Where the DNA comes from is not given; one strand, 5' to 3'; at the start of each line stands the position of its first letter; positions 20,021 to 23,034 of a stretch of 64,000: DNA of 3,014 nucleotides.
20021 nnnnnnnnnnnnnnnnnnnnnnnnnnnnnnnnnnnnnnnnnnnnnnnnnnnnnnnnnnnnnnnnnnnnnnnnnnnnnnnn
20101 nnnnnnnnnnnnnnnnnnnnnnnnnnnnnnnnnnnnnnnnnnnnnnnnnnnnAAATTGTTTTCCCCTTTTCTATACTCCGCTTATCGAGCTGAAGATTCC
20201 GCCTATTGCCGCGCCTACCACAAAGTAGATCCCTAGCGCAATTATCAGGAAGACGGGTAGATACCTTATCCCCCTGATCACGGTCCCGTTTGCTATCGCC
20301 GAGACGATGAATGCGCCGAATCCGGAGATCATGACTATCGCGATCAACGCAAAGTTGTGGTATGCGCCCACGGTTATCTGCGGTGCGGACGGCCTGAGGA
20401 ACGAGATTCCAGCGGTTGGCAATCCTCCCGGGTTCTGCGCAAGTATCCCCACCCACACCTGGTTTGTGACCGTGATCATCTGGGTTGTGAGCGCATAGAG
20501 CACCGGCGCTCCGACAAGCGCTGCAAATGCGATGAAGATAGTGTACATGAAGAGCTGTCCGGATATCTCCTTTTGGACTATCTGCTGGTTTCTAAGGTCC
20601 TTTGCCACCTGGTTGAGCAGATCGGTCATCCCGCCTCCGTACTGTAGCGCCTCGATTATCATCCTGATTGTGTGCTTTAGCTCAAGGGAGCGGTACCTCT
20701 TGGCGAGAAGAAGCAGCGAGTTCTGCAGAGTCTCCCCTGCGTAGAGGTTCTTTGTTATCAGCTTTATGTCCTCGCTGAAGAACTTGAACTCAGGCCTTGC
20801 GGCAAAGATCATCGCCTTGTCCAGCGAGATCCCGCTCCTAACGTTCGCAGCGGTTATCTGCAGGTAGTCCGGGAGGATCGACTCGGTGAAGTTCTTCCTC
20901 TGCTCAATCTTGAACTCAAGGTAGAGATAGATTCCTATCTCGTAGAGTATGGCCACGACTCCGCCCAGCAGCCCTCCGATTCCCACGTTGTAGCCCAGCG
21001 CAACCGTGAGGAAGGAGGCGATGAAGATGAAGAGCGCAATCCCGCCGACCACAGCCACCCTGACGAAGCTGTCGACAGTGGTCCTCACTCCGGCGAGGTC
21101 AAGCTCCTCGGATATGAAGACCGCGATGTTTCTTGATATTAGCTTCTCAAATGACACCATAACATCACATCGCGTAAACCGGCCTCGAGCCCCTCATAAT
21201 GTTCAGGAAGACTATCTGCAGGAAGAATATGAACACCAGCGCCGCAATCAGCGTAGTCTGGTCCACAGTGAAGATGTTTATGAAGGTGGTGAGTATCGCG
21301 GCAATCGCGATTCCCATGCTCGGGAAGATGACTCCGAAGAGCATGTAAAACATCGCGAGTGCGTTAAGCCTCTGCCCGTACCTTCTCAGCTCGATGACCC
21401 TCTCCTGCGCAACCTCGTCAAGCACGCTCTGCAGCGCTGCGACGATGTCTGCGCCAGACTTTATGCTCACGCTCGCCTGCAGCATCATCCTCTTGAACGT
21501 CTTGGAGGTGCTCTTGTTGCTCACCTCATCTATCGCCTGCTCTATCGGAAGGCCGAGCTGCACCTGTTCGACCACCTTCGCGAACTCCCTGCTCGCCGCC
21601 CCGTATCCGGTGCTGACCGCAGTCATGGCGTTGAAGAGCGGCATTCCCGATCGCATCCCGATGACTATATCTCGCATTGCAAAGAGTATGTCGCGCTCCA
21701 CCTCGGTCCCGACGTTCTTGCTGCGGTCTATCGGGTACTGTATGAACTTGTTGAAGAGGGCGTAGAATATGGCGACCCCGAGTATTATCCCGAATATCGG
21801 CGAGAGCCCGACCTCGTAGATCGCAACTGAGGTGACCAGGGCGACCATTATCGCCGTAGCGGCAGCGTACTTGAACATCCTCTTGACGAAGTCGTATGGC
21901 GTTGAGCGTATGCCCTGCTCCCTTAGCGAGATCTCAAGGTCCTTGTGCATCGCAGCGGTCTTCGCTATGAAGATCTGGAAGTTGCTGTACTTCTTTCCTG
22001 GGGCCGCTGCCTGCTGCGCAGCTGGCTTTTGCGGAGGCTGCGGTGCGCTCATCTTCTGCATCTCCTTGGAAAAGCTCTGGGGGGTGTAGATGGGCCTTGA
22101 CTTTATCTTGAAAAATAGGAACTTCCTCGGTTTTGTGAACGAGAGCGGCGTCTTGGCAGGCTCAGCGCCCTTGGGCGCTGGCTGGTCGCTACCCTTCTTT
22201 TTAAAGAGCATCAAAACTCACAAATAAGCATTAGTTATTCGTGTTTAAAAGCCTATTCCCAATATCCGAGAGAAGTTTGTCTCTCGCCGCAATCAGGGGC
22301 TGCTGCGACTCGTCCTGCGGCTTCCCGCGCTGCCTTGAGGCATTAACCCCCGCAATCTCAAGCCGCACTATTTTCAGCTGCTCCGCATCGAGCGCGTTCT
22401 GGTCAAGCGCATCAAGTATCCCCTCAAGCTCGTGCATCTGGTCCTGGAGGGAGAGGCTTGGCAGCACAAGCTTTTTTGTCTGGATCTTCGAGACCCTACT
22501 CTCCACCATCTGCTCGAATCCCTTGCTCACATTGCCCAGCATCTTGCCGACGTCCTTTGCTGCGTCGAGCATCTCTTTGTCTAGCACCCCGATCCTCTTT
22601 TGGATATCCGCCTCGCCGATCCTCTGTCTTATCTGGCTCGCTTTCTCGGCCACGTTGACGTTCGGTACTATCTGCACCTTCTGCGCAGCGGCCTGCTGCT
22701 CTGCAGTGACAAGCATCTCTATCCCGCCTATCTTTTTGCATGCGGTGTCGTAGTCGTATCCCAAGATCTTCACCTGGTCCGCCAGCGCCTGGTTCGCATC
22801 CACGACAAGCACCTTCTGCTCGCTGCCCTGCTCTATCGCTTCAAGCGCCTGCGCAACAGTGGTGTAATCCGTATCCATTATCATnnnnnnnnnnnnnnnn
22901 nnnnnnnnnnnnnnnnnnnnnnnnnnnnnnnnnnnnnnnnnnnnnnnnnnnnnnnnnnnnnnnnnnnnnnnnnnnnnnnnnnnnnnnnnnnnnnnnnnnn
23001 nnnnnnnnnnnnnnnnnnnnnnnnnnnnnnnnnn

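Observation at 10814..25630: Type IV filament locus whose 'pilins' are giant multi-LamG lectin-domain proteins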

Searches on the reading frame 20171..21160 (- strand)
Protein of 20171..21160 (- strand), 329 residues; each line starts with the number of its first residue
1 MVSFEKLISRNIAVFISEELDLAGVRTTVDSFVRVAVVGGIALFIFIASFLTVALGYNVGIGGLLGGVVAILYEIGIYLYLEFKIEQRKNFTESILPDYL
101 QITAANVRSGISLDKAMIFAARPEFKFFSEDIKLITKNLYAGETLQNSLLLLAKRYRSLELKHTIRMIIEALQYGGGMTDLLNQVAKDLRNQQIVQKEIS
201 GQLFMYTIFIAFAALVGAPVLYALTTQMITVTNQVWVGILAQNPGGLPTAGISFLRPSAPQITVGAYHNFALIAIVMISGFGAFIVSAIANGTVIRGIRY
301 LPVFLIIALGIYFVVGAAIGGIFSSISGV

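Call 4: search_protein_families(library=pfam, proteins=[window:20171-21160:-], max_evalue=0.01)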
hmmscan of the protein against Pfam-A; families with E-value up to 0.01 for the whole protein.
window:20171-21160:- (329 aa): 1 family
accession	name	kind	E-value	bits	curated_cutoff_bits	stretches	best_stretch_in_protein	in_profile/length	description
PF00482.28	T2SSF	-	5.9e-16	59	25.2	1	101-224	3-123/125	Type II secretion system (T2SS), protein F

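Call 38: search_protein_families(library=ncbifam, proteins=[window:20171-21160:-], max_evalue=0.1)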
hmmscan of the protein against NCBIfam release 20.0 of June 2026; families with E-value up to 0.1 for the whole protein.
window:20171-21160:- (329 aa): 1 family
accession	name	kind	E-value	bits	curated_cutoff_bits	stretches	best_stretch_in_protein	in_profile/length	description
TIGR00574.1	dnl1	superfamily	0.029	13.1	217.8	1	117-204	49-137/527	ATP-dependent DNA ligase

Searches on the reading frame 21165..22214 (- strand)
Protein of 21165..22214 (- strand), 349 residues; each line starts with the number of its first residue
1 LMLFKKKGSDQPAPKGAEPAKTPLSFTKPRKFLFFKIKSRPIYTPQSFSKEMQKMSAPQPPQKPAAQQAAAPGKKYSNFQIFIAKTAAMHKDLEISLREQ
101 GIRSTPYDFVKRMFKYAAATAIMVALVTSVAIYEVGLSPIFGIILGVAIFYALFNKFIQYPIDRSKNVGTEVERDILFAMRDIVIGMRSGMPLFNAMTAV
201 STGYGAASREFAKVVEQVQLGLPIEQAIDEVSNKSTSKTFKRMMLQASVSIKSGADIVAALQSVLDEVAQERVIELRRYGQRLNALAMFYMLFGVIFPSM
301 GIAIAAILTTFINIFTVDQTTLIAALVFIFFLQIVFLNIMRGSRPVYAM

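Call 4: search_protein_families(library=pfam, proteins=[window:21165-22214:-], max_evalue=0.01)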
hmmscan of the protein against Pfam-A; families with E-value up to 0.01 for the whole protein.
window:21165-22214:- (349 aa): 1 family
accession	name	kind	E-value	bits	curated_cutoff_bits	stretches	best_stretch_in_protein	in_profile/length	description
PF00482.28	T2SSF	-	1.2e-14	54.8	25.2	1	180-303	2-123/125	Type II secretion system (T2SS), protein F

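Call 38: search_protein_families(library=ncbifam, proteins=[window:21165-22214:-], max_evalue=0.1)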
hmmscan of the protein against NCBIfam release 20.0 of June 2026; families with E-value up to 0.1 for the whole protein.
window:21165-22214:- (349 aa): 1 family
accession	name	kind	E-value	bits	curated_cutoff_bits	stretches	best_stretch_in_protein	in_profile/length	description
NF046075.1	UpsF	equivalog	0.024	13.4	400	1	115-333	35-247/484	membrane pilin protein UpsF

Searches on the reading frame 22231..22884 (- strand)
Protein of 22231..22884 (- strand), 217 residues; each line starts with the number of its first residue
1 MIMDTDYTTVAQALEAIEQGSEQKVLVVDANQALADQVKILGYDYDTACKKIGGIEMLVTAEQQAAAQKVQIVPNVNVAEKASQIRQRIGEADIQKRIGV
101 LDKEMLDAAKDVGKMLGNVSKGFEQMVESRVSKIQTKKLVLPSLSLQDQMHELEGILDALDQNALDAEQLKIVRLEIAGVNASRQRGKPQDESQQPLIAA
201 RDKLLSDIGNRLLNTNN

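Call 4: search_protein_families(library=pfam, proteins=[window:22231-22884:-], max_evalue=0.01)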
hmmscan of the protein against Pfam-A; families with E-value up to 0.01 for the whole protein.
window:22231-22884:- (217 aa): 0 families

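Call 37: search_protein_families(library=pfam, proteins=[window:22231-22884:-], max_evalue=5)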
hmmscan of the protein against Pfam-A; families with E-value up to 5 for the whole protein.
window:22231-22884:- (217 aa): 1 family
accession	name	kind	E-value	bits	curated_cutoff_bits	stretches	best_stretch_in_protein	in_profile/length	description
PF15665.10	FAM184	-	0.016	15.3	32.7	1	56-202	56-196/211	Family with sequence similarity 184, A and B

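Call 38: search_protein_families(library=ncbifam, proteins=[window:22231-22884:-], max_evalue=0.1)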
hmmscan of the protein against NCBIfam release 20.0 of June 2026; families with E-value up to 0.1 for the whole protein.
window:22231-22884:- (217 aa): 2 families
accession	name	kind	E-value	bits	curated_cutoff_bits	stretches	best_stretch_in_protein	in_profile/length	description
NF004162.0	PRK05627.1-5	equivalog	0.0058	16.1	241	1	5-104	80-181/304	bifunctional riboflavin kinase/FAD synthetase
NF006998.0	PRK09461.1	equivalog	0.072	12.3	376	0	12-62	252-303/337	asparaginase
